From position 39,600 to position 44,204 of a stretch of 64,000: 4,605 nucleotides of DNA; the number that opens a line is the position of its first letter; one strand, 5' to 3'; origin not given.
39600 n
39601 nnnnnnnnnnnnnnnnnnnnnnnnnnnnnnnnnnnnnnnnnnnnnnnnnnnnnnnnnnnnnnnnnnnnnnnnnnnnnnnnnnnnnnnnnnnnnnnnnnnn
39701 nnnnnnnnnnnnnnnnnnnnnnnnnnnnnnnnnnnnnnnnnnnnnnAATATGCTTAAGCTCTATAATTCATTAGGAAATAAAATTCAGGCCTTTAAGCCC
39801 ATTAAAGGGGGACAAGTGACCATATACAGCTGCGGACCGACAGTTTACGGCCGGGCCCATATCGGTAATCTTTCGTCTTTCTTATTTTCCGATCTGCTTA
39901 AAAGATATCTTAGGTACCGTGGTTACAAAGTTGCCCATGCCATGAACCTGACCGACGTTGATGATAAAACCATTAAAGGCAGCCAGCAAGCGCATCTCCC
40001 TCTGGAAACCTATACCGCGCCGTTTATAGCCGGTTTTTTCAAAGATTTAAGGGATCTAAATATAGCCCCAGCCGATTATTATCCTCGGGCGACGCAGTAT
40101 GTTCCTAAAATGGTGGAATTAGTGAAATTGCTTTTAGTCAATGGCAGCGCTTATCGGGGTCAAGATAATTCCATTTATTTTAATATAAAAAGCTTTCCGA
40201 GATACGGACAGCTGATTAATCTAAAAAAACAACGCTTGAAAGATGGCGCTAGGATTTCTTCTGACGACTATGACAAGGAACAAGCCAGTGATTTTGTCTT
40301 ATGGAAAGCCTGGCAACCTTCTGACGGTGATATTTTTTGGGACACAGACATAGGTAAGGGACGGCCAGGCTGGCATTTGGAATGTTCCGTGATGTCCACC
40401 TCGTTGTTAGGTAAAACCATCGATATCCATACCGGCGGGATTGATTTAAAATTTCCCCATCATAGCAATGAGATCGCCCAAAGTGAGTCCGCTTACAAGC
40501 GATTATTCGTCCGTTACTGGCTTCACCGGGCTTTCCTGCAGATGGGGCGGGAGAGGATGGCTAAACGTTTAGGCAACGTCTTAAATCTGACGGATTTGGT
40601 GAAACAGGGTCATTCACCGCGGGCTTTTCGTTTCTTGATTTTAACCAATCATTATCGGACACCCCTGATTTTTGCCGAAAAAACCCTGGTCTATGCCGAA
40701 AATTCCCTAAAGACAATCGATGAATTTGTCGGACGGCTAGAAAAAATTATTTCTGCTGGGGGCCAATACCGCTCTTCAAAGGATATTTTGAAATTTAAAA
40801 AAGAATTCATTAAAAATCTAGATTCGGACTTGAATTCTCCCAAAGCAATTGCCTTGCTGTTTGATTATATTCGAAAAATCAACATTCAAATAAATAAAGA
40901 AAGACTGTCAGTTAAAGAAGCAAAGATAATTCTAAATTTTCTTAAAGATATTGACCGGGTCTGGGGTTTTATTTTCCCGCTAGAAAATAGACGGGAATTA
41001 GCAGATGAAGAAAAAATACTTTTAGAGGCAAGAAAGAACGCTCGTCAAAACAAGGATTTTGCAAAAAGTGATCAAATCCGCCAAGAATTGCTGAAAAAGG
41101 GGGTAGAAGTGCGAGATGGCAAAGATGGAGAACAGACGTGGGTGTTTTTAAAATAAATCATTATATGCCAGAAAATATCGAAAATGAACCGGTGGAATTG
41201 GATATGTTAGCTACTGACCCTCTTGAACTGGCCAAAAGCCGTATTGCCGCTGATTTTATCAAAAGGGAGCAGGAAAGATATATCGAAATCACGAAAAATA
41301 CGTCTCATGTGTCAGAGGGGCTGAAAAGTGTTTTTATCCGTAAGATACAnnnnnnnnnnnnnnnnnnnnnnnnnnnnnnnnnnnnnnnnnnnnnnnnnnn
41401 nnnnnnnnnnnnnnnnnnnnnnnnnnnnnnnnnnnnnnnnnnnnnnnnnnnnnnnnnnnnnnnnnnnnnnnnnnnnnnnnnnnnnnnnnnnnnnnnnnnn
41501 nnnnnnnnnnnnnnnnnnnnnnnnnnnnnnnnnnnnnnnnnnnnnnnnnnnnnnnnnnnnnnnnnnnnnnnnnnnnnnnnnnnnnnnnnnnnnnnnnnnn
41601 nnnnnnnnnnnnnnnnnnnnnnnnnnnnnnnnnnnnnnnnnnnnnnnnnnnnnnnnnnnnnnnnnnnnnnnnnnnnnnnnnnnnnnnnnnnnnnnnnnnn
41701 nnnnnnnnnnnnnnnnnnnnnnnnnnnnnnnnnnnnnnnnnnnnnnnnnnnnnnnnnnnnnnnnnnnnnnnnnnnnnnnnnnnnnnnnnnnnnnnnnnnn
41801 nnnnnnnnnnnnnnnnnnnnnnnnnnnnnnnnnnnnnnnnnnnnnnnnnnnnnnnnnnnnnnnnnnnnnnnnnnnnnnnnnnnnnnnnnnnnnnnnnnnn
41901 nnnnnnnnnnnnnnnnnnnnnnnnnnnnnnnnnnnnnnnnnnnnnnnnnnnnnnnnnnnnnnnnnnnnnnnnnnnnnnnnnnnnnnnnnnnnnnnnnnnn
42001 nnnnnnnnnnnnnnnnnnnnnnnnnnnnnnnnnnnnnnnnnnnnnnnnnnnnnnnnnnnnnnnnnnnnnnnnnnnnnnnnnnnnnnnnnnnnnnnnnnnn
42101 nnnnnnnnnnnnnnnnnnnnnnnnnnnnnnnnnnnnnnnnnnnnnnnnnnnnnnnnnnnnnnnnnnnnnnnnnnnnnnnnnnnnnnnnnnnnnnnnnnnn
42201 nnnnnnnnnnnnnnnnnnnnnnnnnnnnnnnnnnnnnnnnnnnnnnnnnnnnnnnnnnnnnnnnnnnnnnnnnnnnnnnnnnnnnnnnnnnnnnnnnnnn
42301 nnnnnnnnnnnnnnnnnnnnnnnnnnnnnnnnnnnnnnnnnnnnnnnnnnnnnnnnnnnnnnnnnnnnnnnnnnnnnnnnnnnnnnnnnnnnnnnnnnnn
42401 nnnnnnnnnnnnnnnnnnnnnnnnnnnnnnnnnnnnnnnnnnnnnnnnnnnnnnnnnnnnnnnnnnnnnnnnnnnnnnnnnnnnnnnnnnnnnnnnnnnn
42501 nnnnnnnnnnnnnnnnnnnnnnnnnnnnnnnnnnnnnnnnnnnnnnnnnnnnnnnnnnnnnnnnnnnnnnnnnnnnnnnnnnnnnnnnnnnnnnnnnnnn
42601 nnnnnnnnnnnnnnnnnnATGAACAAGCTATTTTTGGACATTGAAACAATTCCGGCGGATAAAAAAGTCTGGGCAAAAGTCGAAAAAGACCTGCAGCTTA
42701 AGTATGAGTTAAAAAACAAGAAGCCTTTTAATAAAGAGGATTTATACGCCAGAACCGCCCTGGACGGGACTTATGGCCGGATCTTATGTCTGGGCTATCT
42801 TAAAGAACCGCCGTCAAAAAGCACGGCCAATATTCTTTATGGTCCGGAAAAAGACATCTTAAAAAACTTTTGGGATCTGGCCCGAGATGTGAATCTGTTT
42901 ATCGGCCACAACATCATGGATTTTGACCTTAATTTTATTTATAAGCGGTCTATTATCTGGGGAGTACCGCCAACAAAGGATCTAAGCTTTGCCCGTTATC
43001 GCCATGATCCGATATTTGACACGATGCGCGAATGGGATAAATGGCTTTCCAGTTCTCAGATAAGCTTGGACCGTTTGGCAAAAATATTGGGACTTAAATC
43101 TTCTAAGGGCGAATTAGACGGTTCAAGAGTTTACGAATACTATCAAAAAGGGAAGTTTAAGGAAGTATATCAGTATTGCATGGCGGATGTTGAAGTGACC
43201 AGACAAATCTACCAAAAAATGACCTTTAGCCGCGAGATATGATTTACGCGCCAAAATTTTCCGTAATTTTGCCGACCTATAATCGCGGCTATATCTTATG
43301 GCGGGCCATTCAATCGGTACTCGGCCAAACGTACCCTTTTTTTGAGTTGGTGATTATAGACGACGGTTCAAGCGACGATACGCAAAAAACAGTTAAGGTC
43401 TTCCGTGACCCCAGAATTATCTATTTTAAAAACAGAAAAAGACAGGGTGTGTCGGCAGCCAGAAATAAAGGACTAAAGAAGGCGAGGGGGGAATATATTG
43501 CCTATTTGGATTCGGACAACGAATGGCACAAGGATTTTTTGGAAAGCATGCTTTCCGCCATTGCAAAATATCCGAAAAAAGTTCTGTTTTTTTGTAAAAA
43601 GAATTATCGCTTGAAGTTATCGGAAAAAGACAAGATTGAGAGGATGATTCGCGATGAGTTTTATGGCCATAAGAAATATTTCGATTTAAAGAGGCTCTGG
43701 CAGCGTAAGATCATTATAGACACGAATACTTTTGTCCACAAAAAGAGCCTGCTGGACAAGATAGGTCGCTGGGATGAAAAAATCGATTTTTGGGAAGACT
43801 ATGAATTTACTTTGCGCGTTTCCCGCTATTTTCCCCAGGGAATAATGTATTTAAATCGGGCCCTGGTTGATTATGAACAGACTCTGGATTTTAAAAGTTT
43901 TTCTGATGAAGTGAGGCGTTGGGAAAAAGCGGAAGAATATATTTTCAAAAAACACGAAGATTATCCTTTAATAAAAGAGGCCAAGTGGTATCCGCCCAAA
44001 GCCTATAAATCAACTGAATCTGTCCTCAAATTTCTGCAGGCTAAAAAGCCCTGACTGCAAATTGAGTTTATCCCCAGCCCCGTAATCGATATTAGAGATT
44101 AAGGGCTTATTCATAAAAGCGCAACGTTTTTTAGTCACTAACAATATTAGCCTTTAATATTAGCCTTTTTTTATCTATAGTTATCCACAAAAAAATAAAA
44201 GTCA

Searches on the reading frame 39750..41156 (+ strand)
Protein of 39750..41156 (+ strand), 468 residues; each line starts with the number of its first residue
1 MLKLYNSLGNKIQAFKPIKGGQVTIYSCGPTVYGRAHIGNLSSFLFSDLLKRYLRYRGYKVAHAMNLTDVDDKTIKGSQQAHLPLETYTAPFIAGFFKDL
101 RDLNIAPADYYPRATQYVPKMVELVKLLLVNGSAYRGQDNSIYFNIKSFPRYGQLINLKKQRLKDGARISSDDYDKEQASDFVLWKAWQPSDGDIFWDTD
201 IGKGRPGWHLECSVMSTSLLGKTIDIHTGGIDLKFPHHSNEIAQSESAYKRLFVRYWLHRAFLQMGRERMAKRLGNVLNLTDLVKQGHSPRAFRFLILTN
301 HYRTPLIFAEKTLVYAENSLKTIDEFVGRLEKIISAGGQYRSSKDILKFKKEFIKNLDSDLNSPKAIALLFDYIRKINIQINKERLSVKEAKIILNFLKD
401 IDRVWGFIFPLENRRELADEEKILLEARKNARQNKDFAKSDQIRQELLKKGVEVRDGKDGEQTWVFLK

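Call 9: search_protein_families(library=pfam, proteins=[window:39750-41156:+])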
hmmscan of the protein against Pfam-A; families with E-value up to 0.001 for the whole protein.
window:39750-41156:+ (468 aa): 4 families
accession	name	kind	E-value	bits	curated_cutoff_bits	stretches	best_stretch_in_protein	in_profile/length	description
PF01406.26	tRNA-synt_1e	-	3.3e-101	339.1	27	1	15-316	2-299/301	tRNA synthetases class I (C) catalytic domain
PF09190.17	DALR_2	-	6.6e-09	36.6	22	1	352-407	1-55/57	DALR domain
PF23493.1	CysS_C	-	2.2e-08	34.5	23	1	415-464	2-50/51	Cysteinyl-tRNA ligase anticodon binding domain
PF09334.17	tRNA-synt_1g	-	2.3e-05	23.8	20.1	1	32-143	10-122/391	tRNA synthetases class I (M)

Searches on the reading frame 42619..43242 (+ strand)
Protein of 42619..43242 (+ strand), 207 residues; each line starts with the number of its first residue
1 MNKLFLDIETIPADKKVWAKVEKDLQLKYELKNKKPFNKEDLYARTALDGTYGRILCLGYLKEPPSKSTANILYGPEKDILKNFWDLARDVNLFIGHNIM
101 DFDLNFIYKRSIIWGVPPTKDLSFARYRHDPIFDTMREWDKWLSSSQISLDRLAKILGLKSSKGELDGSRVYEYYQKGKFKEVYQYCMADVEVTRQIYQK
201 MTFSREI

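Call 9: search_protein_families(library=pfam, proteins=[window:42619-43242:+])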
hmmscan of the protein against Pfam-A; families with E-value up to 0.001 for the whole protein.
window:42619-43242:+ (207 aa): 4 families
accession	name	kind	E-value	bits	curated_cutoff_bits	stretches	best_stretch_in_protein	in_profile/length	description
PF10108.15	DNA_pol_B_exo2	-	8.5e-14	52.2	24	1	76-203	36-175/213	Predicted 3'-5' exonuclease related to the exonuclease domain of PolB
PF13482.12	RNase_H_2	-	8.5e-08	32.8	22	1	76-201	39-164/165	RNase_H superfamily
PF03104.25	DNA_pol_B_exo1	-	5e-05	23.3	23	1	73-122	139-190/242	DNA polymerase family B, exonuclease domain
PF01612.26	DNA_pol_A_exo1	-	8.2e-05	22.9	23.6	1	93-202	78-169/173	3'-5' exonuclease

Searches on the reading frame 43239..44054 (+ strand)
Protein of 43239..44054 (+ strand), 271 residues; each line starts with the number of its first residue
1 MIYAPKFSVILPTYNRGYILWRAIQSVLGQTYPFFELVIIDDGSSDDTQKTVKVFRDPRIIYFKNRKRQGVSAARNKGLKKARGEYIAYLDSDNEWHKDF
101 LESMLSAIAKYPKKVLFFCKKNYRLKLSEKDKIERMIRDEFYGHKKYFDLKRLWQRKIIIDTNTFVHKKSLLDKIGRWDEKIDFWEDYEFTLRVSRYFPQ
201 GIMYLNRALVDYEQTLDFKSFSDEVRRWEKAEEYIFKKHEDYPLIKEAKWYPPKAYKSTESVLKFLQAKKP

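Call 9: search_protein_families(library=pfam, proteins=[window:43239-44054:+])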
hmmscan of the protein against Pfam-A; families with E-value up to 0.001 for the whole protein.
window:43239-44054:+ (271 aa): 3 families
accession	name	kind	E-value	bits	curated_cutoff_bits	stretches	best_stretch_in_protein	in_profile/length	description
PF00535.33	Glycos_transf_2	-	3.5e-38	131.6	23.3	1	8-170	1-163/168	Glycosyl transferase family 2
PF10111.15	Glyco_tranf_2_2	-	4.7e-19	69.4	27.3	1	31-206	24-212/276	Glycosyltransferase like family 2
PF13641.12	Glyco_tranf_2_3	-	1.2e-12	48.8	27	1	5-228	1-227/230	Glycosyltransferase like family 2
